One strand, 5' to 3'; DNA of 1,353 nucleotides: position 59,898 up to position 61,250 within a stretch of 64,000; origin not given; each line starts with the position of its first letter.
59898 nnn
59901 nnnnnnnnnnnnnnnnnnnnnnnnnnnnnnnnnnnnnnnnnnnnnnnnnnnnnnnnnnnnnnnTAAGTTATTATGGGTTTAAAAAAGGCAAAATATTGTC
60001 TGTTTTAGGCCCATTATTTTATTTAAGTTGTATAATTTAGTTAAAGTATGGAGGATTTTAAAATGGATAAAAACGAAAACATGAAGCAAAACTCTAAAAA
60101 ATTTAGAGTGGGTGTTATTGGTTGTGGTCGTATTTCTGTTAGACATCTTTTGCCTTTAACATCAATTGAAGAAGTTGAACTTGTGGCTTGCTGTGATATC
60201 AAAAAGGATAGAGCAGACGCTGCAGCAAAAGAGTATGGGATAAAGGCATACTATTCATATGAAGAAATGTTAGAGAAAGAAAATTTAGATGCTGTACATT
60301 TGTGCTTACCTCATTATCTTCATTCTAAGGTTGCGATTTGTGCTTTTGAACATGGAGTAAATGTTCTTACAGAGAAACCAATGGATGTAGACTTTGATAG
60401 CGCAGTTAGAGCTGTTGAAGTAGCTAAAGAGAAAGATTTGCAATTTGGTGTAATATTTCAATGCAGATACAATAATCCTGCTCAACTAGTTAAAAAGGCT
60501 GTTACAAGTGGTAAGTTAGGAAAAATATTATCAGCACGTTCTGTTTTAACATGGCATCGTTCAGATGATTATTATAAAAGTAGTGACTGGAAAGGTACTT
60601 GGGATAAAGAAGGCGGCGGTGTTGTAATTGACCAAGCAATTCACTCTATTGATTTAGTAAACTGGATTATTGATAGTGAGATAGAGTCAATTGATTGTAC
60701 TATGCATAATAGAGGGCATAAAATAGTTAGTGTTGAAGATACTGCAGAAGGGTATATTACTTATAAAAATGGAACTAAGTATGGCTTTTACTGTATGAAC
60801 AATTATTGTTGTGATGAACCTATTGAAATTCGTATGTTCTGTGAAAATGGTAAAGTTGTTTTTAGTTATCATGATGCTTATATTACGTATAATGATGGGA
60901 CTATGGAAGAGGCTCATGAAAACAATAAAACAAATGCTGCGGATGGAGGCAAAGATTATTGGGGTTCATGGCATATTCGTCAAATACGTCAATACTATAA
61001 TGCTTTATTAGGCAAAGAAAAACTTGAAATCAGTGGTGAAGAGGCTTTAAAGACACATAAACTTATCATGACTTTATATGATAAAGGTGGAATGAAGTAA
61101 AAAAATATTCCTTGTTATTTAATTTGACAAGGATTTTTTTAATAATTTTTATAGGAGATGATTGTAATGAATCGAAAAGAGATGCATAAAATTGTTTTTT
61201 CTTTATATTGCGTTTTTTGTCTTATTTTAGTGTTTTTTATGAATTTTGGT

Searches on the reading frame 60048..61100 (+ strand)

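Call 33: search_protein_families(library=ncbifam, proteins=[window:60048-61100:+], max_evalue=0.00001)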
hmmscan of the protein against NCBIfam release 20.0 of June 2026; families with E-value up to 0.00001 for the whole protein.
window:60048-61100:+ (350 aa): 9 families
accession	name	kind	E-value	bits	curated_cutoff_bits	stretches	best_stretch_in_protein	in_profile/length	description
NF040723.1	UDP-GlcNAcDh_Arch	equivalog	3.3e-37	128.6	450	1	20-250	2-215/302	UDP-N-acetylglucosamine 3-dehydrogenase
TIGR04380.1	myo_inos_iolG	equivalog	4.8e-37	127.6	355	1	18-242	1-222/330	inositol 2-dehydrogenase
NF052479.1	LevoglcsnDh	equivalog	4.1e-22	78.4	650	1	46-219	39-212/386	levoglucosan dehydrogenase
NF041392.1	XylDh_Gfo6_Halo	equivalog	3.2e-21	75.5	350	1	9-345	7-340/350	D-xylose 1-dehydrogenase Gfo6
NF052679.1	InsChiInosDhIolG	equivalog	1.4e-17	63.8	540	1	19-223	3-200/343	bifunctional inositol 2-dehydrogenase/D-chiro-inositol 1-dehydrogenase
NF007574.0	PRK10206.1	equivalog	2.7e-12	46.4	352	1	22-173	6-159/345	oxidoreductase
NF008607.0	PRK11579.1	subfamily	6.8e-10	38.5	330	1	16-203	2-184/346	oxidoreductase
NF058561.1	BT_2158_fam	equivalog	2e-09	36.6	750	1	12-161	29-178/487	glycoside 3-dehydrogenase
NF058563.1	BT_2159_fam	equivalog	1.4e-08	34.1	650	1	20-214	2-189/350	disaccharide 3-dehydrogenase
